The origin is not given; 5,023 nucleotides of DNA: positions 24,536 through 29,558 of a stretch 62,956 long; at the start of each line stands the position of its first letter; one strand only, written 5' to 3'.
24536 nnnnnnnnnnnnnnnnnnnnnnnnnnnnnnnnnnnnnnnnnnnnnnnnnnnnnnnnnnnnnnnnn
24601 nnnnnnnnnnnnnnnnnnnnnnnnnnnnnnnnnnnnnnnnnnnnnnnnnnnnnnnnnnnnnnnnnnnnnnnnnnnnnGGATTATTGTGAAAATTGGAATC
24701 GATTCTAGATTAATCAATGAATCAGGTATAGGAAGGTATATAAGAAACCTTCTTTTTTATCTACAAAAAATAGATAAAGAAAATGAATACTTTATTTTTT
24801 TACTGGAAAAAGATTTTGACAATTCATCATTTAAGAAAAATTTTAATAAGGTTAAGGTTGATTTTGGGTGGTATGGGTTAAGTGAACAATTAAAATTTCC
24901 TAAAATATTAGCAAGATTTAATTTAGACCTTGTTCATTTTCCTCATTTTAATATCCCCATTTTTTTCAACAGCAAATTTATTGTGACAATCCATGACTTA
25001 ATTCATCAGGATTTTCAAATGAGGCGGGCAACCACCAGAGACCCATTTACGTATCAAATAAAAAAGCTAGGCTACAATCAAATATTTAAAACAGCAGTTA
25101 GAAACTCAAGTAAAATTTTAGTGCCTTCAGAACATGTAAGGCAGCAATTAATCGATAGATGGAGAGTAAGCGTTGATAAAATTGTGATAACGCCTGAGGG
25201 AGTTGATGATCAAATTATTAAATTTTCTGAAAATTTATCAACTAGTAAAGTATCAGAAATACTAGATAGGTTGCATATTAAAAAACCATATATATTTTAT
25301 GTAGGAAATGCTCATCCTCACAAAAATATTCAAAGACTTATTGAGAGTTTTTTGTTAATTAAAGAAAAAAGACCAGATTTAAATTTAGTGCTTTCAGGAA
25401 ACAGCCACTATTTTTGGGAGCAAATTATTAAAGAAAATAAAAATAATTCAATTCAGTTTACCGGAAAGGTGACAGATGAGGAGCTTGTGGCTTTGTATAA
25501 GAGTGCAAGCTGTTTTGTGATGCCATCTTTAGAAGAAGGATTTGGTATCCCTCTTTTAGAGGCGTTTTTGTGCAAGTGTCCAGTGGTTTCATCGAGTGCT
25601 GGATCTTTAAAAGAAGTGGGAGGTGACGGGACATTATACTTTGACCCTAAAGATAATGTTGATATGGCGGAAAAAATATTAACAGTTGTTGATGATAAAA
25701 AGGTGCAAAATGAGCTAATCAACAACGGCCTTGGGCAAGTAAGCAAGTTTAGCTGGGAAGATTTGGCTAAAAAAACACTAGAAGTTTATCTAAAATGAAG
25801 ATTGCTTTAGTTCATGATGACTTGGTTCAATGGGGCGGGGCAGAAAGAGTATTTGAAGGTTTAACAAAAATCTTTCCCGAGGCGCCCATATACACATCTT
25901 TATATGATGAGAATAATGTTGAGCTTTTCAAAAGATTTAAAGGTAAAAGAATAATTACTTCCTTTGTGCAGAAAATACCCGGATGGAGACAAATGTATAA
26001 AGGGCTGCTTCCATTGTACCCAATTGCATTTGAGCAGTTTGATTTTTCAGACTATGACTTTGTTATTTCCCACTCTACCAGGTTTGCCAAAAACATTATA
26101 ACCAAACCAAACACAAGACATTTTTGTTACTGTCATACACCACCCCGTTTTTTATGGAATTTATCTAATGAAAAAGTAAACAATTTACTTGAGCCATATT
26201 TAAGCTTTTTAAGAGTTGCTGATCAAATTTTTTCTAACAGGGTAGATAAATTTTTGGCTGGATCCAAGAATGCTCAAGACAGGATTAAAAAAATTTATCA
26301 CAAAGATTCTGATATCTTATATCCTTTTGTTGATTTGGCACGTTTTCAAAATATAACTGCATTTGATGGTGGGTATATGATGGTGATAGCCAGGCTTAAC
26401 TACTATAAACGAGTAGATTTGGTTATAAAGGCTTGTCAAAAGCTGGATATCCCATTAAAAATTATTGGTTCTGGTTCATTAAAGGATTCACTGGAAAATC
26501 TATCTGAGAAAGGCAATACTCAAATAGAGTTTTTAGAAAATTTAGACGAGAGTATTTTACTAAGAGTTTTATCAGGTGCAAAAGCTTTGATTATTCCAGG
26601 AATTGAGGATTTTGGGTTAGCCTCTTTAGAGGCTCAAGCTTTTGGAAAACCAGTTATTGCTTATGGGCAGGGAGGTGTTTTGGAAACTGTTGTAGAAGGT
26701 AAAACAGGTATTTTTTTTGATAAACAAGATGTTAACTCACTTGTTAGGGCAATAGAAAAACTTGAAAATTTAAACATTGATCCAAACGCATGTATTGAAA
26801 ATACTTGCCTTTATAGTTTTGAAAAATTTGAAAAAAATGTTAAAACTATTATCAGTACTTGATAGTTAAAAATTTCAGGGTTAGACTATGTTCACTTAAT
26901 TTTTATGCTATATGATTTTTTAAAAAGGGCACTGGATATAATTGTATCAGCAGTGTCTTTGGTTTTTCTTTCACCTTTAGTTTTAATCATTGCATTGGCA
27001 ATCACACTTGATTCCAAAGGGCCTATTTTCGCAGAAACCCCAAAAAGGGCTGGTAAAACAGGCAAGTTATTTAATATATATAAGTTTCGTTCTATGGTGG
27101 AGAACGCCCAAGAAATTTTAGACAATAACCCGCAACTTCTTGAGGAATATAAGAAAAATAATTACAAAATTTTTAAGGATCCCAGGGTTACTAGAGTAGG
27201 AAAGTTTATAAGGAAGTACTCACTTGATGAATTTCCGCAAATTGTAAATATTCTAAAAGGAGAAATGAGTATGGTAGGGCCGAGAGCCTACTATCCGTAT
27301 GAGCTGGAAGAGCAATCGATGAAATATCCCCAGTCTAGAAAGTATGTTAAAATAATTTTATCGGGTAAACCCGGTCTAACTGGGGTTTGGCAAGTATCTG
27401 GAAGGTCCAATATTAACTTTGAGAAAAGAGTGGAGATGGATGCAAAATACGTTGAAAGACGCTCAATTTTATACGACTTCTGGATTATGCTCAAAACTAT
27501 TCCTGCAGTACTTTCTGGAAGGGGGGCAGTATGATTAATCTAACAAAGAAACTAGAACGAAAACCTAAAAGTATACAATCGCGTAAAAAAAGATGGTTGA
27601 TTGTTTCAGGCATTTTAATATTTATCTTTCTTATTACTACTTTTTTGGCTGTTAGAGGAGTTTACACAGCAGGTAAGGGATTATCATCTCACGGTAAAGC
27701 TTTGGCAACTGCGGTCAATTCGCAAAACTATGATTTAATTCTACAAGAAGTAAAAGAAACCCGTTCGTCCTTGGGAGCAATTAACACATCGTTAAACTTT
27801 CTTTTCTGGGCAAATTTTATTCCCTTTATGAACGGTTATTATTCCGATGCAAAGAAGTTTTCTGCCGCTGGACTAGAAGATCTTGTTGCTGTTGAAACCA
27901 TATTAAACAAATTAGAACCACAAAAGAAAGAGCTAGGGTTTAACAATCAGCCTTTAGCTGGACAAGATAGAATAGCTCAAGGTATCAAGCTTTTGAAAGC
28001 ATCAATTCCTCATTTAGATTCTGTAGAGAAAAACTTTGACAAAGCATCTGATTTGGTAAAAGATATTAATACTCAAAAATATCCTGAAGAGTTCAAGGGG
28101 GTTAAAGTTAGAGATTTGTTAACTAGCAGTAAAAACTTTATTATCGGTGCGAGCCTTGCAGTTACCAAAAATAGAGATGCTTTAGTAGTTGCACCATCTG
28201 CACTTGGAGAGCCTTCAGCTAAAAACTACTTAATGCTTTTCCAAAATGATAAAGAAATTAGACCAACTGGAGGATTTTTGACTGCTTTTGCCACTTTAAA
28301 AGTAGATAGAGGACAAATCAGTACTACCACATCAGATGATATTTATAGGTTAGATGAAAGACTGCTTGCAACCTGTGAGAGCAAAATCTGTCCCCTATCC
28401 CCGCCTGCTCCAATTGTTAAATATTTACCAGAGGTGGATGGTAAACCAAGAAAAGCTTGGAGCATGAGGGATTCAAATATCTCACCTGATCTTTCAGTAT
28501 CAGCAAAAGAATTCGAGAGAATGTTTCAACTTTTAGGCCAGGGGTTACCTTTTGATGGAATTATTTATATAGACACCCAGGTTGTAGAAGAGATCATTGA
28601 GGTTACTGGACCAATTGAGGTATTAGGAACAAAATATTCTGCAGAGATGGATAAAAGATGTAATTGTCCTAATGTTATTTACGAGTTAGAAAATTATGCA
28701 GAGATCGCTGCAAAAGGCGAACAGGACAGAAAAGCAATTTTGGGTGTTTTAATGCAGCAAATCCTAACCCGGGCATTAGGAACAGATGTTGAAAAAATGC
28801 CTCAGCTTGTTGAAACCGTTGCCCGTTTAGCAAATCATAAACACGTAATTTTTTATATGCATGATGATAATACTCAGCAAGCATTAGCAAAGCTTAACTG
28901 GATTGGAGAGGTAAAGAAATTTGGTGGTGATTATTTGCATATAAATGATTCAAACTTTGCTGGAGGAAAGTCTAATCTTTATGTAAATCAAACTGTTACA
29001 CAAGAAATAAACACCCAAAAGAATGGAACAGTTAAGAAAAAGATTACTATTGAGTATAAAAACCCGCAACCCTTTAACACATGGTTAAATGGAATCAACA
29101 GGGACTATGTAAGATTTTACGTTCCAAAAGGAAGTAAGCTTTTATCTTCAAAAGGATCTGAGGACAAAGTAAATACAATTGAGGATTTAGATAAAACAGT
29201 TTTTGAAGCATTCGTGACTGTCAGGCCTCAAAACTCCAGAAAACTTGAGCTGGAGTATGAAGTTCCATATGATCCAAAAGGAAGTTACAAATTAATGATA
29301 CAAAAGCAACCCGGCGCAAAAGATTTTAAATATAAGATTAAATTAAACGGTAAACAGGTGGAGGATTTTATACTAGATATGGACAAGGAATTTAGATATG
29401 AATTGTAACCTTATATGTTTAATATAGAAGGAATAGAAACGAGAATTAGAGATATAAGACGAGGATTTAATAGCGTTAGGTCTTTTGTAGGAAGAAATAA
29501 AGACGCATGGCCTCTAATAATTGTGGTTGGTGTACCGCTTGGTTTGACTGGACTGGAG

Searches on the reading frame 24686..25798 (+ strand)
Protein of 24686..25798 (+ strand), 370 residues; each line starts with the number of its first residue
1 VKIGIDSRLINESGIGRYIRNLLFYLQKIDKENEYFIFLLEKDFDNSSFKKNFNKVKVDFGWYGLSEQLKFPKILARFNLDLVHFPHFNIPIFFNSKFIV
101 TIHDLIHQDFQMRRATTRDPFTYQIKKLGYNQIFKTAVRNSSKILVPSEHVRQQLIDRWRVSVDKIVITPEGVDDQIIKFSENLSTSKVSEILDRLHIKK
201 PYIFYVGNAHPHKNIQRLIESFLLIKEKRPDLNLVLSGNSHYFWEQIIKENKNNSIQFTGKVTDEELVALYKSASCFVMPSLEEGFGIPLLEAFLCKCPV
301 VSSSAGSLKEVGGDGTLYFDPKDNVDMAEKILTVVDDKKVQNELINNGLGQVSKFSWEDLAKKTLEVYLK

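Call 9: search_protein_families(library=pfam, proteins=[window:24686-25798:+], max_evalue=0.00001)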
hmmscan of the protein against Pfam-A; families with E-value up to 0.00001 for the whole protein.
window:24686-25798:+ (370 aa): 3 families
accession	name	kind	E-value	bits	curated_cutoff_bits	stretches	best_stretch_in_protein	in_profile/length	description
PF00534.26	Glycos_transf_1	-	2.1e-35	122.2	26.4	1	199-348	14-169/172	Glycosyl transferases group 1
PF13692.12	Glyco_trans_1_4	-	4.9e-28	98.6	27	1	201-337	2-142/142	Glycosyl transferases group 1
PF13439.12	Glyco_transf_4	-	2.5e-13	50.8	28.5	1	14-175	3-168/170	Glycosyltransferase Family 4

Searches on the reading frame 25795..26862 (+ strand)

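Call 9: search_protein_families(library=pfam, proteins=[window:25795-26862:+], max_evalue=0.00001)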
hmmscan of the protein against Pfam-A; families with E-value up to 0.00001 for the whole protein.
window:25795-26862:+ (355 aa): 3 families
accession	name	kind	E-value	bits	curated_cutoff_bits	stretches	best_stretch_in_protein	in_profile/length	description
PF00534.26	Glycos_transf_1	-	7.4e-28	97.7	26.4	1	193-337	16-169/172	Glycosyl transferases group 1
PF13692.12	Glyco_trans_1_4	-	1.5e-18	67.8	27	1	195-323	4-139/142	Glycosyl transferases group 1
PF13439.12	Glyco_transf_4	-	7.6e-07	29.7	28.5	1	13-183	1-170/170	Glycosyltransferase Family 4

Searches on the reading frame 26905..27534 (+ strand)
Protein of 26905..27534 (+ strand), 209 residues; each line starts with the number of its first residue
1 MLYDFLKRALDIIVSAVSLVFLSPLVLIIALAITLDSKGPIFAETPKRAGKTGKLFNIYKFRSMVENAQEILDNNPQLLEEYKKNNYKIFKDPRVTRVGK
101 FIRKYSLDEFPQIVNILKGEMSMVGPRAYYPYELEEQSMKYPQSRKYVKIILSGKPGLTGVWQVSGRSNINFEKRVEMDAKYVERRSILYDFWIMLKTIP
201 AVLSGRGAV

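Call 9: search_protein_families(library=pfam, proteins=[window:26905-27534:+], max_evalue=0.00001)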
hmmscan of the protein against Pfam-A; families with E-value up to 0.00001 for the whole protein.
window:26905-27534:+ (209 aa): 1 family
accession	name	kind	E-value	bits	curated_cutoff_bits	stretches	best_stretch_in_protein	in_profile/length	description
PF02397.22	Bac_transf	-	5.6e-61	205.6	27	1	7-203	1-178/179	Bacterial sugar transferase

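Call 33: search_protein_families(library=ncbifam, proteins=[window:26905-27534:+], max_evalue=0.1)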
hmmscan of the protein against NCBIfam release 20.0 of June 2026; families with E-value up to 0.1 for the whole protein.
window:26905-27534:+ (209 aa): 10 families
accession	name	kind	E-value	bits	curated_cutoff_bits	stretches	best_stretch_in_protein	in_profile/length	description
TIGR03025.1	EPS_sugtrans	subfamily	1.6e-73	248.4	295.55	1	4-208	255-444/445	exopolysaccharide biosynthesis polyprenyl glycosylphosphotransferase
TIGR03022.1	WbaP_sugtrans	subfamily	2.5e-73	247.9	403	1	5-208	257-455/456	undecaprenyl-phosphate galactose phosphotransferase WbaP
NF052601.1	undeca_RfbP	equivalog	4.8e-63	212.7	330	1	4-203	42-236/244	undecaprenyl-phosphate galactose phosphotransferase family protein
NF041877.1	EPS_EpsZ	equivalog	1.1e-60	205.6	800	1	6-208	265-458/459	exopolysaccharide biosynthesis polyisoprenyl-phosphate hexose-1-phosphate transferase EpsZ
TIGR03023.1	WcaJ_sugtrans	equivalog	2.2e-60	205.2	410.75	1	4-208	260-452/453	undecaprenyl-phosphate glucose phosphotransferase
NF011751.0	PRK15204.1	equivalog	1.6e-49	168.8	907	1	5-208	278-475/476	undecaprenyl-phosphate galactose phosphotransferase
TIGR03013.1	EpsB_2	subfamily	8.5e-41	140.5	393.35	1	4-208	252-442/443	TIGR03013 family XrtA/PEP-CTERM system glycosyltransferase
NF050817.1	PolSacchBiosHfsE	equivalog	2.6e-40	138.5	750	1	5-209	270-466/467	polysaccharide biosynthesis protein HfsE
NF007518.0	PRK10124.1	equivalog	1.2e-35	123.2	684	1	5-199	272-454/464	undecaprenyl-phosphate glucose phosphotransferase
NF045514.1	glycotran_HepC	equivalog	6.3e-26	91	140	1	4-129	114-212/220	heterocyst development glycosyltransferase HepC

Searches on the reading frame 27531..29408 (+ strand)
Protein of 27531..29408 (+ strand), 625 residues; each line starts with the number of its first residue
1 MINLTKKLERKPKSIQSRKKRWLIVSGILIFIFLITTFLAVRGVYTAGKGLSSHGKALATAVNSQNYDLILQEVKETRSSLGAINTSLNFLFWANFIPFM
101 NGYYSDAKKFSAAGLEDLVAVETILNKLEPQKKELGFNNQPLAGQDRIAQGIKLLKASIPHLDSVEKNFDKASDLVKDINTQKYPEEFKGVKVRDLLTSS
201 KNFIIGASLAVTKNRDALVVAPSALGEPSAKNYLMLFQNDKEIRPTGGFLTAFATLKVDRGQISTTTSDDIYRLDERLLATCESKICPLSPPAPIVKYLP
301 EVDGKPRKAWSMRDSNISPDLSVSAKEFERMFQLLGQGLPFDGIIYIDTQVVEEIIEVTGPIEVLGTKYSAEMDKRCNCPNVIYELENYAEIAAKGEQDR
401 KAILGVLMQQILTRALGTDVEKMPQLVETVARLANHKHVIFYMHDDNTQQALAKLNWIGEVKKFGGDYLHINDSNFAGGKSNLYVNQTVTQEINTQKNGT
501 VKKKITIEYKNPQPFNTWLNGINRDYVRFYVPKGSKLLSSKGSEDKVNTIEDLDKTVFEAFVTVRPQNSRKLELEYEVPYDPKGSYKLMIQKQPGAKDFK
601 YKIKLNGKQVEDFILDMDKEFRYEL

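Call 5: search_protein_families(library=pfam, proteins=[window:27531-29408:+], max_evalue=0.01)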
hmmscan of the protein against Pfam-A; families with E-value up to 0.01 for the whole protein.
window:27531-29408:+ (625 aa): 1 family
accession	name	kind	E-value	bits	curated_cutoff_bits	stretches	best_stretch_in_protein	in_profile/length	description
PF13196.11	DUF4012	-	2.8e-23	83.5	28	1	231-371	4-132/144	Protein of unknown function (DUF4012)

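Call 33: search_protein_families(library=ncbifam, proteins=[window:27531-29408:+], max_evalue=0.1)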
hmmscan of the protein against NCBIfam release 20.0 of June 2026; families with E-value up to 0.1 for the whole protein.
window:27531-29408:+ (625 aa): 2 families
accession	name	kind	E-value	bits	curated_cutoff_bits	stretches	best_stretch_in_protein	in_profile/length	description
NF010612.0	PRK14013.1-2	equivalog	0.045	13.2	386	1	14-83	34-103/307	hypothetical protein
TIGR04095.1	dnd_restrict_1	equivalog_domain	0.084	11.8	600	0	389-481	232-324/451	DNA phosphorothioation system restriction enzyme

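Call 50: find_related_loci(query=window:27531-29408:+, collection=metagenome_contigs, flank=10000)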
Query window:27531-29408:+ (625 aa) in metagenome_contigs; peptide patterns used: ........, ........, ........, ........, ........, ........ (x = any residue, [..] = any of these).
255 stretches matched a pattern; 32 encode a relative of the query (tblastn E <= 1e-3); 31 distinct loci.
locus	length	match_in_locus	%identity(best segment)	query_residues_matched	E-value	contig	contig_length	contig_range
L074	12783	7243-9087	67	1-623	0e+0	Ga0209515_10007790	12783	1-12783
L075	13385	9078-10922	67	1-623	0e+0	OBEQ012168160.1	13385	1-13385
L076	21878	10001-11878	79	1-625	0e+0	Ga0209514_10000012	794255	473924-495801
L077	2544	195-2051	66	1-625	0e+0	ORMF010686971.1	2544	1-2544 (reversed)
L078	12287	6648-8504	65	1-625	0e+0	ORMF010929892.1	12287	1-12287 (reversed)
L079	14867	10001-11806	68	21-625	0e+0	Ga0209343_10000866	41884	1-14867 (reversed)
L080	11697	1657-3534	65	1-625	0e+0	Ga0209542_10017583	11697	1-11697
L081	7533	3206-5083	65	1-625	0e+0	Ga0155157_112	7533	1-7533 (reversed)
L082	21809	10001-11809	67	19-625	0e+0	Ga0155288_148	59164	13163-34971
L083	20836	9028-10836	67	19-625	0e+0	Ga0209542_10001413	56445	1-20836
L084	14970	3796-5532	67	44-623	0e+0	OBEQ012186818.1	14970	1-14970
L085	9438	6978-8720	66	44-625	0e+0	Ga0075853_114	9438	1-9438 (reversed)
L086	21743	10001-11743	66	44-625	0e+0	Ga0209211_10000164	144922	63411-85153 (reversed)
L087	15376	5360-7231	61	1-623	0e+0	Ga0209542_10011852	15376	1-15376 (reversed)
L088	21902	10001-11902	54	1-625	0e+0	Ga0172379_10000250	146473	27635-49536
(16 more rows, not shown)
